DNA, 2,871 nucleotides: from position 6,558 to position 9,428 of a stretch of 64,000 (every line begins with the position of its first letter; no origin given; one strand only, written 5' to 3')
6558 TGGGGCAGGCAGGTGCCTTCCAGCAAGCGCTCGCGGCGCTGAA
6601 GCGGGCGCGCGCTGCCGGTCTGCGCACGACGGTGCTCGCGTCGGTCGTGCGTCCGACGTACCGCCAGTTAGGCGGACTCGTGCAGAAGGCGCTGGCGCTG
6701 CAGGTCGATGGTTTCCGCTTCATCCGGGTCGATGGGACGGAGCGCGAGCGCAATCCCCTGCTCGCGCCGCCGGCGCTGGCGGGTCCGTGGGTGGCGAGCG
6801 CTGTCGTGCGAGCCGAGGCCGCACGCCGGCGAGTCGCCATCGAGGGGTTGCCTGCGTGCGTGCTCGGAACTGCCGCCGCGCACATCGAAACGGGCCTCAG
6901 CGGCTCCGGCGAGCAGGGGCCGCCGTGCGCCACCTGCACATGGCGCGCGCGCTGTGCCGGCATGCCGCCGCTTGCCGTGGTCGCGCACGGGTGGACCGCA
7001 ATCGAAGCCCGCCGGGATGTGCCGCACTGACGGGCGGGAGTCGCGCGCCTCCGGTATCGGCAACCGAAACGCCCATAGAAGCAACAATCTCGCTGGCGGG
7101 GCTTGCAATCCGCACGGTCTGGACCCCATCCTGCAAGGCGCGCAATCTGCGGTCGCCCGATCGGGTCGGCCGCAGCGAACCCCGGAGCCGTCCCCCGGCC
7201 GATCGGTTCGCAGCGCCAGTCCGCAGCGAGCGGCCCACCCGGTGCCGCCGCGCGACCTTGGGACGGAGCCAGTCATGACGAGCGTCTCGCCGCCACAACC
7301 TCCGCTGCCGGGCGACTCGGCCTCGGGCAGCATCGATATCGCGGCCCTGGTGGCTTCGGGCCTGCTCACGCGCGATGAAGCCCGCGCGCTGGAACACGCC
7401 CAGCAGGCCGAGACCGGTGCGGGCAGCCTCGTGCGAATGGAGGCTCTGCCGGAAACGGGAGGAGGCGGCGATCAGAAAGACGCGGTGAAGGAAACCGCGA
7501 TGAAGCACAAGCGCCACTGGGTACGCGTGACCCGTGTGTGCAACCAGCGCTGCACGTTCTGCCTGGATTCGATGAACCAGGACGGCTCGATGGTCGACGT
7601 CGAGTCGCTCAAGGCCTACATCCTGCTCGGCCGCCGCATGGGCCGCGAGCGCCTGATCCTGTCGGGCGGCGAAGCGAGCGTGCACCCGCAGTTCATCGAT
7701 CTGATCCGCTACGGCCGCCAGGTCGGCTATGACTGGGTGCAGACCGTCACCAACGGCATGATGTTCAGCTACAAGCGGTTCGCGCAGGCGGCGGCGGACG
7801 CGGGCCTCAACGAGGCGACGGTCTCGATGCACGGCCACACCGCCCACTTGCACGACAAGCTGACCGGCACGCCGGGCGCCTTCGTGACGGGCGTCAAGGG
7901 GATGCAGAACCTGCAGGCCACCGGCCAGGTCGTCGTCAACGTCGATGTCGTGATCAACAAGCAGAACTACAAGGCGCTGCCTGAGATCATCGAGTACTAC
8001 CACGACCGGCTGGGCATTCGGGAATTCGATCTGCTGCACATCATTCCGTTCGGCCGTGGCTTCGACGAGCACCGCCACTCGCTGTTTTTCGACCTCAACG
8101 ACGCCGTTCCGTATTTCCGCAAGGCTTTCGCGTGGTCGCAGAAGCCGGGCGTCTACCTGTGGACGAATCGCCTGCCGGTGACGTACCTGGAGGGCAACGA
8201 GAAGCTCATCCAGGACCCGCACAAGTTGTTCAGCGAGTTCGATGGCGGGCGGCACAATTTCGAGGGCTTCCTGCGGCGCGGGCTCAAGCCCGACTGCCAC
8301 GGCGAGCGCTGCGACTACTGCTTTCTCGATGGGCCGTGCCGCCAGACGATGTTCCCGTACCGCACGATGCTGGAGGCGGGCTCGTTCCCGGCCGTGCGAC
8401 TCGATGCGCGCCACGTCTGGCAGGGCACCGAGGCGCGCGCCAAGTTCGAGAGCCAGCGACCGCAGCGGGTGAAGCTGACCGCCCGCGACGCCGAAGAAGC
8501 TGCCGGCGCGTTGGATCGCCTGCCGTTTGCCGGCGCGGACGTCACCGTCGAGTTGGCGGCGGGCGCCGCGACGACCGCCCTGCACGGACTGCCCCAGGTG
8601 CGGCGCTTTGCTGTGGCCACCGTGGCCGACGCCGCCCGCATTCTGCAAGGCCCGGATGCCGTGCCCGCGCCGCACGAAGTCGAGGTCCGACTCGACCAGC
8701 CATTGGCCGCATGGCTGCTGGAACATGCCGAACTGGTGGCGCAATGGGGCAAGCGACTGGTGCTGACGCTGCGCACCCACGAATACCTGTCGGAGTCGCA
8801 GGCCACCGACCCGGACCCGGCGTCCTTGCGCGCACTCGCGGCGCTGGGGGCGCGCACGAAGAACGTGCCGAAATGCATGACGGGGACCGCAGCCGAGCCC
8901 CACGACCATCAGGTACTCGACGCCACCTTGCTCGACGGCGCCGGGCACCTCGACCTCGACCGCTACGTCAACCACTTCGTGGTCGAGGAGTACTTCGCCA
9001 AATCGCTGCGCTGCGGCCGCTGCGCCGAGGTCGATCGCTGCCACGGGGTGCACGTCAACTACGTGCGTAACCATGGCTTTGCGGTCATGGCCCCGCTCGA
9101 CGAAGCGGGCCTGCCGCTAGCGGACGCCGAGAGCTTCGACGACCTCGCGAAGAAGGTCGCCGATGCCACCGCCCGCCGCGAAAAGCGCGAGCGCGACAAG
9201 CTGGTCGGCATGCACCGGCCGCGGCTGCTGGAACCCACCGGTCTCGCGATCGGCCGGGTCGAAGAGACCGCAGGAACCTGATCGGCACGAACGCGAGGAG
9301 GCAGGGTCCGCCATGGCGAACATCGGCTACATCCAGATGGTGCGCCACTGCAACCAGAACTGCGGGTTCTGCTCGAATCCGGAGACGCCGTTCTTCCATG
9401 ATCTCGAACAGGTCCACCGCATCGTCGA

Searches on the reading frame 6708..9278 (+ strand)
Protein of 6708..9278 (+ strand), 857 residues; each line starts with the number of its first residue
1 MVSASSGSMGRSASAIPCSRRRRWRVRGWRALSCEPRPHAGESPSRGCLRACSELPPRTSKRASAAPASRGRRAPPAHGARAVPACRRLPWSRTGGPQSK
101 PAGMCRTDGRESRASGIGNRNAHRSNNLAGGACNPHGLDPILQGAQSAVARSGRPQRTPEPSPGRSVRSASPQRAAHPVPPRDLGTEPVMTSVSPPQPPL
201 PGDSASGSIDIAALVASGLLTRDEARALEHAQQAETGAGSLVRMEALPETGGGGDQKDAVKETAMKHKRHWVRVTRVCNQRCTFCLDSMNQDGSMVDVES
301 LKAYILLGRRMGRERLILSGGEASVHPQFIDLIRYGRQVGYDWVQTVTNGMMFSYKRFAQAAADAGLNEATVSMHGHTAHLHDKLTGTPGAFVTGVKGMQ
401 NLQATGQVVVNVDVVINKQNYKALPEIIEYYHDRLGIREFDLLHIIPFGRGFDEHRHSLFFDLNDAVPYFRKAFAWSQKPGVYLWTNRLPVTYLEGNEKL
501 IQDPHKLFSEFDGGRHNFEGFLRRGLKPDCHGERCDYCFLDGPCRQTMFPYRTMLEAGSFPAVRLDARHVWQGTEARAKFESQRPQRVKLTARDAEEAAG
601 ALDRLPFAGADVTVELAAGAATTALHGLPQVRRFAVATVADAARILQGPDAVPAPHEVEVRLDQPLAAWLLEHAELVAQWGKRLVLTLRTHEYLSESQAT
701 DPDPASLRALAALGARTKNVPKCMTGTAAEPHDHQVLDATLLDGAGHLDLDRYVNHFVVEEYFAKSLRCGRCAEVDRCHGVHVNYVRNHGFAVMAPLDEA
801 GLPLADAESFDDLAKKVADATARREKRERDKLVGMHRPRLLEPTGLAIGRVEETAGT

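Call 11: search_protein_families(library=pfam, proteins=[window:6708-9278:+], max_evalue=0.001)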
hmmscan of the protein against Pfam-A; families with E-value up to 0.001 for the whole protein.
window:6708-9278:+ (857 aa): 1 family
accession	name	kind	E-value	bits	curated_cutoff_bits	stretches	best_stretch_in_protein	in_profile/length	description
PF04055.27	Radical_SAM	-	1.1e-15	58.6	29.5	1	273-430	2-165/166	Radical SAM superfamily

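Call 12: search_protein_families(library=ncbifam, proteins=[window:6708-9278:+], max_evalue=0.01)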
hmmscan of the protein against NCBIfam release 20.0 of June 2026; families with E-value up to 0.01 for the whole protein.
window:6708-9278:+ (857 aa): 40 families (the best 25 are shown)
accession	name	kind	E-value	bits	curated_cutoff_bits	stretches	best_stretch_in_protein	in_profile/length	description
NF038332.1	rSAM_rare_HxsC4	exception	3.7e-29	101.9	500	1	262-431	8-181/335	radical SAM protein HxsC4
TIGR03977.1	rSAM_pair_HxsC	equivalog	8.9e-24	83.9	267.9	1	268-481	25-240/292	His-Xaa-Ser system radical SAM maturase HxsC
TIGR04545.1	rSAM_ahbD_hemeb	equivalog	4e-20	72.5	500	1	273-453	5-183/339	heme b synthase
TIGR04466.1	rSAM_BlsE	equivalog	4.5e-19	69.1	400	1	269-432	4-163/327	cytosylglucuronate decarboxylase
NF045646.2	rSAM_Se_TrsS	equivalog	1.7e-18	66.4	490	1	272-450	90-271/441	radical SAM (seleno)protein TrsS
TIGR02668.1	moaA_archaeal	equivalog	1e-17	64.1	325.25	1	272-456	14-197/303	GTP 3',8-cyclase MoaA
TIGR04053.2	TIGR04053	equivalog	3.2e-17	62.8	395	1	273-454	13-195/366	TIGR04053 family radical SAM/SPASM domain-containing protein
TIGR04133.1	rSAM_w_lipo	hypoth_equivalog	2.2e-16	59.8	425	1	271-457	27-214/350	TIGR04133 family radical SAM/SPASM protein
TIGR02666.1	moaA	equivalog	8.2e-16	57.9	284.05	1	272-462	14-208/336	GTP 3',8-cyclase MoaA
NF045574.1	sacti_mat_StsB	exception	1.5e-15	57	625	1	259-456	87-280/466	StsB family radical SAM/SPASM domain sactipeptide maturase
TIGR04054.1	rSAM_NirJ1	equivalog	2.1e-15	56.3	650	1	273-451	41-216/387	putative heme d1 biosynthesis radical SAM protein NirJ1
TIGR03962.1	mycofact_rSAM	equivalog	2.7e-15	56.4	265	1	274-453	18-193/339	mycofactocin radical SAM maturase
TIGR04051.1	rSAM_NirJ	equivalog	3.1e-15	56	515.45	1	274-458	8-189/354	heme d1 biosynthesis radical SAM protein NirJ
TIGR04347.1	pseudo_SAM_Halo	equivalog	3.3e-15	56.2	525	1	260-450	30-217/390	TIGR04347 family pseudo-SAM/SPASM protein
TIGR04546.1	rSAM_ahbC_deAc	equivalog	3.9e-15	55.5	650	1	273-452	44-220/390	12,18-didecarboxysiroheme deacetylase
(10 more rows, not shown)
